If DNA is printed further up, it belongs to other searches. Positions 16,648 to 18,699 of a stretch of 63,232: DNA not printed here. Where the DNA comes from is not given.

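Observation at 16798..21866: Split B12 acyl-CoA mutase cluster with HCM-like (not MCM-like) pocket residues plus a Kal-like hotdog protein: possible tertiary-carbon (2-hydroxy- or 2-amino-isobutyrate) pathway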

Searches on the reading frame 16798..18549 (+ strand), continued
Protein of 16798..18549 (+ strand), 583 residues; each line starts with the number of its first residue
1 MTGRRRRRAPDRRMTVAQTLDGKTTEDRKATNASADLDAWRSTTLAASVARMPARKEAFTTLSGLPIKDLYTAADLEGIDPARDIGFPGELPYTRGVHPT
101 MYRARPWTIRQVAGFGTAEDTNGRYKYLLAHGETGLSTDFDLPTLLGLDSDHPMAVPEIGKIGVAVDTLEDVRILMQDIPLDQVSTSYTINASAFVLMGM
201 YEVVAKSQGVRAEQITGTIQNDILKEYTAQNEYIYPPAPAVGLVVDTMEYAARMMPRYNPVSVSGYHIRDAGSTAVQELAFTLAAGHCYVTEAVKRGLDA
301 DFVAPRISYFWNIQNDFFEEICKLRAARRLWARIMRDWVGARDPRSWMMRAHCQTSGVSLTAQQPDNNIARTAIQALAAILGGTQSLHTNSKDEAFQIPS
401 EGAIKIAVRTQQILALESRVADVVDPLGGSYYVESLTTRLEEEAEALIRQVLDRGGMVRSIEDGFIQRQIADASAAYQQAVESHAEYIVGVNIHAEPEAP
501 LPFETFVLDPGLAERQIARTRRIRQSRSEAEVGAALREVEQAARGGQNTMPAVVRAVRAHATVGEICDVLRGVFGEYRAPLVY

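Call 40: search_protein_families(library=ncbifam, proteins=[L008:12525-13847:+], max_evalue=1e-10)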
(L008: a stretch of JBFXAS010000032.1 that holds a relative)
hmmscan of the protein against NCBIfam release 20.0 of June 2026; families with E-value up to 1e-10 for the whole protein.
L008:12525-13847:+ (440 aa): 69 families (the best 25 are shown)
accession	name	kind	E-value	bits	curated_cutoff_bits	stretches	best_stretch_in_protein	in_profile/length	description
NF005993.0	PRK08117.1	subfamily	3.7e-80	269.7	574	1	32-438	26-430/433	aspartate aminotransferase family protein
NF004426.0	PRK05769.1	equivalog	4.9e-80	269.5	552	1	30-437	35-439/441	acetyl ornithine aminotransferase family protein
NF006228.0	PRK08360.1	equivalog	3.4e-79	266.5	608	1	29-438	21-427/443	aspartate aminotransferase family protein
NF049939.1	HyAminethphonNHLyPbfA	equivalog_domain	1.6e-77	260.8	525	1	34-437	46-441/442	(R)-1-hydroxy-2-aminoethylphosphonate ammonia-lyase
NF004800.0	PRK06149.1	equivalog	9.4e-77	258.9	973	1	31-436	567-969/972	aminotransferase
NF004718.0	PRK06062.1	subfamily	6.5e-76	255.7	472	1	29-438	36-449/454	hypothetical protein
NF004799.0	PRK06148.1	subfamily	3.7e-74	250.3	1128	1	31-438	606-1011/1015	hypothetical protein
NF002874.0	PRK03244.1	equivalog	4.1e-72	243.2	457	1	32-438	26-395/399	acetylornithine transaminase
NF005685.0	PRK07483.1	equivalog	1.7e-71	241.3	485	1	31-438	12-438/444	aspartate aminotransferase family protein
TIGR00707.1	argD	subfamily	2.7e-68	230.5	410.05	1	31-435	9-380/381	acetylornithine/succinylornithine family transaminase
NF005683.0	PRK07481.1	subfamily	3.6e-68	230.6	575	1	10-438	9-450/453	hypothetical protein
NF004714.0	PRK06058.1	subfamily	3.9e-68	230.1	639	1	30-436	41-445/447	4-aminobutyrate--2-oxoglutarate transaminase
NF004755.0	PRK06082.1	equivalog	5.2e-68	229.5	467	1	35-439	58-453/459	aspartate aminotransferase family protein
NF005393.0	PRK06938.1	subfamily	2e-66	224.3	671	1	32-437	50-464/469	diaminobutyrate--2-oxoglutarate transaminase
NF045634.1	LeuMetRace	equivalog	4.1e-66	223.5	800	1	29-439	21-428/432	leucine/methionine racemase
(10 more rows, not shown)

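Call 44: search_dna_similar(query=L008:12525-13847:+, collection=plasmids, mode=protein, max_rows=15, max_evalue=1e-100)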
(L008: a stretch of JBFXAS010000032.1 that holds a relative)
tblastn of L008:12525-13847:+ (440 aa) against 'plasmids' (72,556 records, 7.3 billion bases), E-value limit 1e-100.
Records with a match: 58; places in all: 58; records where one place covers at least 80% of the query: 58.
Best place of each record, by identity: 60-80% 55; <60% 3.
By first word of the organism name: Sinorhizobium 17; Agrobacterium 10; Paraburkholderia 7; Shinella 5; Caballeronia 4; Rhizobium 3; Burkholderia 2; Streptomyces 2; Ensifer 1; Thalassospira 1; and 6 more.
By predicted mobility (MOB-suite, as given by PLSDB): conjugative 27; non-mobilizable 26; mobilizable 5.
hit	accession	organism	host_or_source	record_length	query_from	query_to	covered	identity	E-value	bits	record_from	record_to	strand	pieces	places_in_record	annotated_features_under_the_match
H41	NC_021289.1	Caballeronia insecticola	-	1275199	6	436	98%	75.9%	1e-179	563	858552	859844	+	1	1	none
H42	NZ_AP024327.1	Caballeronia sp. NK8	-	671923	3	436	99%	75.1%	5e-177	556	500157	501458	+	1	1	aspartate aminotransferase family protein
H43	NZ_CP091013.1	Burkholderia cenocepacia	-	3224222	3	436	99%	73.7%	4e-173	545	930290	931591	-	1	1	none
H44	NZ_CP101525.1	Burkholderia arboris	mixed culture,soil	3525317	7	435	98%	74.6%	2e-173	546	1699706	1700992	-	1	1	none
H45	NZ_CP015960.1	Paraburkholderia caribensis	Mimosa,single cell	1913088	3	435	98%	73.7%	2e-174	548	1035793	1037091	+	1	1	none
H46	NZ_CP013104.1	Paraburkholderia caribensis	-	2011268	3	435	98%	73.7%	2e-174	548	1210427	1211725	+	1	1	none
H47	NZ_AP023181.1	Paraburkholderia sp. PGU19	Physopelta gutta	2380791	3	435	98%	73.7%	1e-173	546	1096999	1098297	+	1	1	none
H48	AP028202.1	Paraburkholderia largidicola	Physopelta gutta,midgut,Midgut crypts ...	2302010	3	435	98%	73.4%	2e-174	548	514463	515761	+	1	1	aspartate aminotransferase family protein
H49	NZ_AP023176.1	Paraburkholderia largidicola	Physopelta gutta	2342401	3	435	98%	73.4%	2e-174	548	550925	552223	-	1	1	none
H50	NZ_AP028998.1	Paraburkholderia sp. 22B1P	-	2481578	3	435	98%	73.4%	2e-174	548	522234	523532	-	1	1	none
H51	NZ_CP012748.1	Paraburkholderia caribensis MBA4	soil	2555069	3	435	98%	73.4%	8e-174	546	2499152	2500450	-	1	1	none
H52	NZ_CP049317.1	Caballeronia sp. SBC2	whole organism,soil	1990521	7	436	98%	70.5%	3e-161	510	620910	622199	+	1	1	none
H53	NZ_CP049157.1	Caballeronia sp. SBC1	whole organism,soil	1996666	7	436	98%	70.5%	3e-161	510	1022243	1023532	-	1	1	none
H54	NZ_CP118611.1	Ensifer adhaerens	Pure isolate,Rhizosphere of Cyperus ...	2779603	3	436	99%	69.2%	1e-162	514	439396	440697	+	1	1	none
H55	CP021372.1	Rhizobium sp. ACO-34A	Agave americana L.,cell ...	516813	7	440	99%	69.0%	8e-162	512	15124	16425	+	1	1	aspartate aminotransferase family protein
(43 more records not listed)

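Call 45: get_annotated_region(hit=H43, flank=4000)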
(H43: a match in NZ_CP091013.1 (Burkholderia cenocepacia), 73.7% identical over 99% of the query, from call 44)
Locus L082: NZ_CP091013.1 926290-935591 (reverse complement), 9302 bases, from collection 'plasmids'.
description: Burkholderia cenocepacia strain CMCC(B)23006 plasmid unnamed1, complete sequence
organism: Burkholderia cenocepacia (NCBI taxid 95486)
taxonomy: Bacteria; Pseudomonadota; Betaproteobacteria; Burkholderiales; Burkholderiaceae; Burkholderia; Burkholderia cenocepacia
host: -; source: -; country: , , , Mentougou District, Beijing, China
typing (MOB-suite, as given by PLSDB): non-mobilizable
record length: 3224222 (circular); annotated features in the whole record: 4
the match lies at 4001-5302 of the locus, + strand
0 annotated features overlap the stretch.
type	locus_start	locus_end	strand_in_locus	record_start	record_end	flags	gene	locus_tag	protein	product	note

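Call 63: search_solved_structures(query=L029:8143-9876:+, max_evalue=1e-20)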
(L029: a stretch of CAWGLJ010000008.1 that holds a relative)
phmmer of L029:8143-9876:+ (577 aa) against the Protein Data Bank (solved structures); distinct sequences matched with E-value up to 1e-20: 69 (the best 60 are shown).
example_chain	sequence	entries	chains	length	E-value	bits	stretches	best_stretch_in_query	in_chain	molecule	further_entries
7pt1_A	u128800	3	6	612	8.8e-136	457.2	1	9-570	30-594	2-hydroxyacyl-CoA lyase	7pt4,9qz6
7pt2_A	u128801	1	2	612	2.2e-135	455.9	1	9-570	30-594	2-hydroxyacyl-CoA lyase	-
9qz4_A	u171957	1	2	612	2.4e-135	455.8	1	9-570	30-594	2-hydroxyacyl-CoA lyase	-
9qz5_A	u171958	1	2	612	4.7e-135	454.8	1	9-570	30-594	2-hydroxyacyl-CoA lyase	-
7pt3_A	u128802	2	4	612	7.9e-135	454.1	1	9-570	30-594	2-hydroxyacyl-CoA lyase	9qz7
8vzc_A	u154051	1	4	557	1.9e-63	218.5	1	13-543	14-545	Oxalyl-CoA decarboxylase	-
8vzf_A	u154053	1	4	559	1.9e-63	218.4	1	13-543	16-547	2-Hydroxyacyl-CoA Lyase/Synthase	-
8vza_A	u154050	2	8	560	1.9e-63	218.4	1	13-543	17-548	2-Hydroxyacyl-CoA lyase/Synthase | Oxalyl-CoA decarboxylase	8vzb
8vzd_A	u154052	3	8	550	1.4e-61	212.3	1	11-544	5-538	2-Hydroxyacyl-CoA Lyase/Synthase TbHACS | Oxalyl-CoA decarboxylase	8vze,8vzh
8vzk_A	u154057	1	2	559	4.6e-57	197.4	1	15-547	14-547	Oxalyl-CoA decarboxylase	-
8vzj_A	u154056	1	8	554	1.6e-55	192.3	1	11-543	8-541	Oxalyl-CoA decarboxylase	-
7ayg_A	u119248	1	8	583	1.1e-53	186.2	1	22-546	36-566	Putative oxalyl-CoA decarboxylase (Oxc, yfdU)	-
7b2e_A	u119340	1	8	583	3.7e-52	181.2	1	22-544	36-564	Putative oxalyl-CoA decarboxylase (Oxc, yfdU)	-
3iae_A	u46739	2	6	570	1.1e-51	179.6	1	15-549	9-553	Benzaldehyde lyase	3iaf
4qpz_A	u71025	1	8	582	2.7e-51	178.3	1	16-551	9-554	Formolase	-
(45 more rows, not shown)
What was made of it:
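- Four related loci carry a close homologue of 2-hydroxyisobutyryl-CoA lyase (call 63), which points to hydroxy-acyl-CoA chemistry nearby. A close homologue of 2-hydroxyisobutyryl-CoA lyase lies in four related loci (call 63). A gene homologous to the actinobacterial lyase (7pt1, 457 bits) lies in four loci (call 63).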

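Call 74: get_annotated_region(hit=H23, flank=9000)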
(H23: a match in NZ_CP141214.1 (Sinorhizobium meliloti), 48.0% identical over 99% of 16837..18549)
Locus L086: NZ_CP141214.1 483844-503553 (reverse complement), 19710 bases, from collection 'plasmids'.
description: Sinorhizobium meliloti strain LMB1 plasmid pB, complete sequence
organism: Sinorhizobium meliloti (NCBI taxid 382)
taxonomy: Bacteria; Pseudomonadota; Alphaproteobacteria; Hyphomicrobiales; Rhizobiaceae; Sinorhizobium; Sinorhizobium meliloti
host: -; source: alfalfa,Isolate; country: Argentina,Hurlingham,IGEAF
typing (MOB-suite, as given by PLSDB): conjugative; relaxase MOBQ; mating-pair formation MPF_T
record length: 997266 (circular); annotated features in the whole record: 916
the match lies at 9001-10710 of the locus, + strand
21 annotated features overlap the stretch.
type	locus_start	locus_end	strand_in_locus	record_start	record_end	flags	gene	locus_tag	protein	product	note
CDS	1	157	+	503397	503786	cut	-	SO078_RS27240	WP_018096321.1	antitoxin Xre/MbcA/ParS toxin-binding domain-containing protein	-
CDS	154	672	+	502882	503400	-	-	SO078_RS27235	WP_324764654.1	RES family NAD+ phosphorylase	-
CDS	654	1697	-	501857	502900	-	-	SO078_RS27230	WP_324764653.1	AraC family transcriptional regulator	GO:0006355 - regulation of DNA-templated transcription [Evidence IEA]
CDS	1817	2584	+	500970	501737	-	-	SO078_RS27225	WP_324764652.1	SDR family NAD(P)-dependent oxidoreductase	-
CDS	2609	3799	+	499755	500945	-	-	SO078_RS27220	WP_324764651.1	acetyl-CoA C-acyltransferase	GO:0006631 - fatty acid metabolic process [Evidence IEA]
CDS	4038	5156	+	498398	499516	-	-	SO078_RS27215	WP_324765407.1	branched-chain amino acid ABC transporter substrate-binding protein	GO:0015803 - branched-chain amino acid transport [Evidence IEA]; GO:0055085 - transmembrane transport [Evidence IEA]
CDS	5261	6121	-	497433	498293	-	-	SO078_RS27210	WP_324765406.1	LysR family transcriptional regulator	-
CDS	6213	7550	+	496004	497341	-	-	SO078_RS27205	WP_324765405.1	aspartate aminotransferase family protein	-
CDS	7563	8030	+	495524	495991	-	-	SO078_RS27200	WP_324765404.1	cobalamin B12-binding domain-containing protein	-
CDS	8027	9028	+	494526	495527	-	meaB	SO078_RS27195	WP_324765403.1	methylmalonyl Co-A mutase-associated GTPase MeaB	GO:1903826 - L-arginine transmembrane transport [Evidence IEA]; GO:0015819 - lysine transport [Evidence IEA]; ...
CDS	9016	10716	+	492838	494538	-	-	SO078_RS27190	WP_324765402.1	methylmalonyl-CoA mutase family protein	-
CDS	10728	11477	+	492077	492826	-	-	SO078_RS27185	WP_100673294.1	enoyl-CoA hydratase/isomerase family protein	-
CDS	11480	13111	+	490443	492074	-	-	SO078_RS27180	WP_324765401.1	AMP-binding protein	-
CDS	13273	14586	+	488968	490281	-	-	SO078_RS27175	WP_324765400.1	MFS transporter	GO:0055085 - transmembrane transport [Evidence IEA]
CDS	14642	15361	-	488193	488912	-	-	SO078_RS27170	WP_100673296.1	GntR family transcriptional regulator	-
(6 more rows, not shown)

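Call 89: search_protein_families(library=pfam, proteins=[L018:12339-13268:+, L018:13568-15082:+, L018:17022-18257:+, L018:18906-20996:+, L018:6233-7615:+, L023:8403-9896:+, L023:12095-13087:+, L023:14521-16221:-, L023:18883-20034:+, L018:4151-6214:+], max_evalue=0.00001)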
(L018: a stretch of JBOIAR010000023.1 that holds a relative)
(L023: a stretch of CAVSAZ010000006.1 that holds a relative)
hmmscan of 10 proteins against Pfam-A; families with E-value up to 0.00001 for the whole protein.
L018:12339-13268:+ (309 aa): 2 families
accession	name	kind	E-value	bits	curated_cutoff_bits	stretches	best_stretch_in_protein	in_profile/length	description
PF00378.25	ECH_1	-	1.3e-48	166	27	1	61-303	6-248/251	Enoyl-CoA hydratase/isomerase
PF16113.10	ECH_2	-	8.9e-28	98.2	27.2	1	63-280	3-223/335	Enoyl-CoA hydratase/isomerase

L018:13568-15082:+ (504 aa): 2 families
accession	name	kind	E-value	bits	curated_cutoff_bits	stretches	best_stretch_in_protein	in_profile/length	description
PF00501.34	AMP-binding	-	3.5e-58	197.7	29.9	1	8-354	2-384/384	AMP-binding enzyme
PF13193.12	AMP-binding_C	-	2.8e-17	63.8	24.5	1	405-479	2-76/76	AMP-binding enzyme C-terminal domain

L018:17022-18257:+ (411 aa): 1 family
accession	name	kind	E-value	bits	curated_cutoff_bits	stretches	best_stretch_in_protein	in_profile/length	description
PF07690.21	MFS_1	-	1.6e-10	40.9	33.4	1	27-353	8-338/347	Major Facilitator Superfamily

L018:18906-20996:+ (696 aa): 3 families
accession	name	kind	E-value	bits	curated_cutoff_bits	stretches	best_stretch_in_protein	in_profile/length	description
PF00239.26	Resolvase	-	8.9e-19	68.5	23.3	1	18-169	1-144/145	Resolvase, N terminal domain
PF07508.19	Recombinase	-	1.2e-14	54.8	21.1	1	196-315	5-102/102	Recombinase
PF13408.12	Zn_ribbon_recom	-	1.4e-08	35.4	25.3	1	334-392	1-56/58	Recombinase zinc beta ribbon domain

L018:6233-7615:+ (460 aa): 1 family
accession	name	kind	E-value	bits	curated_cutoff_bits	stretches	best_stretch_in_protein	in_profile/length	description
PF00450.28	Peptidase_S10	-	3.9e-15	56.6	21.9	1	46-210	18-160/420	Serine carboxypeptidase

L023:8403-9896:+ (497 aa): 1 family
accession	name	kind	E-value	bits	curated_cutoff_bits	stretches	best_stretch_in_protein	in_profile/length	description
PF00450.28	Peptidase_S10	-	1.3e-12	48.2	21.9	1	59-203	36-159/420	Serine carboxypeptidase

L023:12095-13087:+ (330 aa): 1 family
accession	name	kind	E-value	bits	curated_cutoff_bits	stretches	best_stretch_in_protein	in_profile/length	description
PF01244.27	Peptidase_M19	-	8.1e-79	265.5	26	1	12-325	4-317/319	Membrane dipeptidase (Peptidase family M19)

L023:14521-16221:- (566 aa): 1 family
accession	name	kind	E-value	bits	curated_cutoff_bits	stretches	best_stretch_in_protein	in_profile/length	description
PF07690.21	MFS_1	-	2.1e-37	129.3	33.4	1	34-447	2-345/347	Major Facilitator Superfamily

L023:18883-20034:+ (383 aa): 1 family
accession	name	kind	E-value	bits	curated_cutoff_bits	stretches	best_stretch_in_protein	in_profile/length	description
PF13367.11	PrsW-protease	-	1.1e-23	84.2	23.5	1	170-359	9-192/196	PrsW family intramembrane metalloprotease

L018:4151-6214:+ (687 aa): 2 families
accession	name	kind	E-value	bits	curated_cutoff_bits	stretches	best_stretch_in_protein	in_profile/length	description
PF08530.16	PepX_C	-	4.7e-49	167.7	22.5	1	456-682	3-217/217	X-Pro dipeptidyl-peptidase C-terminal non-catalytic domain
PF02129.25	Peptidase_S15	-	1.6e-31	110.4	23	1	107-224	1-127/262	X-Pro dipeptidyl-peptidase (S15 family)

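Call 90: search_protein_representatives(protein=window:16837-18549:+)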
Query: 570 residues. Proteins with E-value up to 0.001 (for the whole library): 24167; up to 1e-10: 14585; up to 1e-30: 3856. The best 150 are listed.
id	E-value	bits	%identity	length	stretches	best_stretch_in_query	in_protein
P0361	1.8e-183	627.8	59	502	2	118-450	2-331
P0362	9.4e-183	625.4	52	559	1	13-568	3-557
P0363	2.8e-173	594.1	53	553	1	47-569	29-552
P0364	1.1e-157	542.6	41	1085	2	42-566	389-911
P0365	3.1e-155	534.5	49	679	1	48-566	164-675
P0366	1.2e-153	529.3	47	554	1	35-567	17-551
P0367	3.1e-150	518.1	46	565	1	27-569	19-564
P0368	1.0e-149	516.4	48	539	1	48-565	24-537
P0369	2.1e-149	515.3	46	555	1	21-567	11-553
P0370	2.4e-149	515.1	48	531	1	46-570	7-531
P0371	4.7e-146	504.3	48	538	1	46-567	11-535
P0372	1.9e-145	502.2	45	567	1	22-566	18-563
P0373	4.0e-145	501.2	42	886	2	48-534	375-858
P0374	2.6e-144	498.5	42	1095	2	49-533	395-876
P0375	2.9e-144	498.4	43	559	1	24-570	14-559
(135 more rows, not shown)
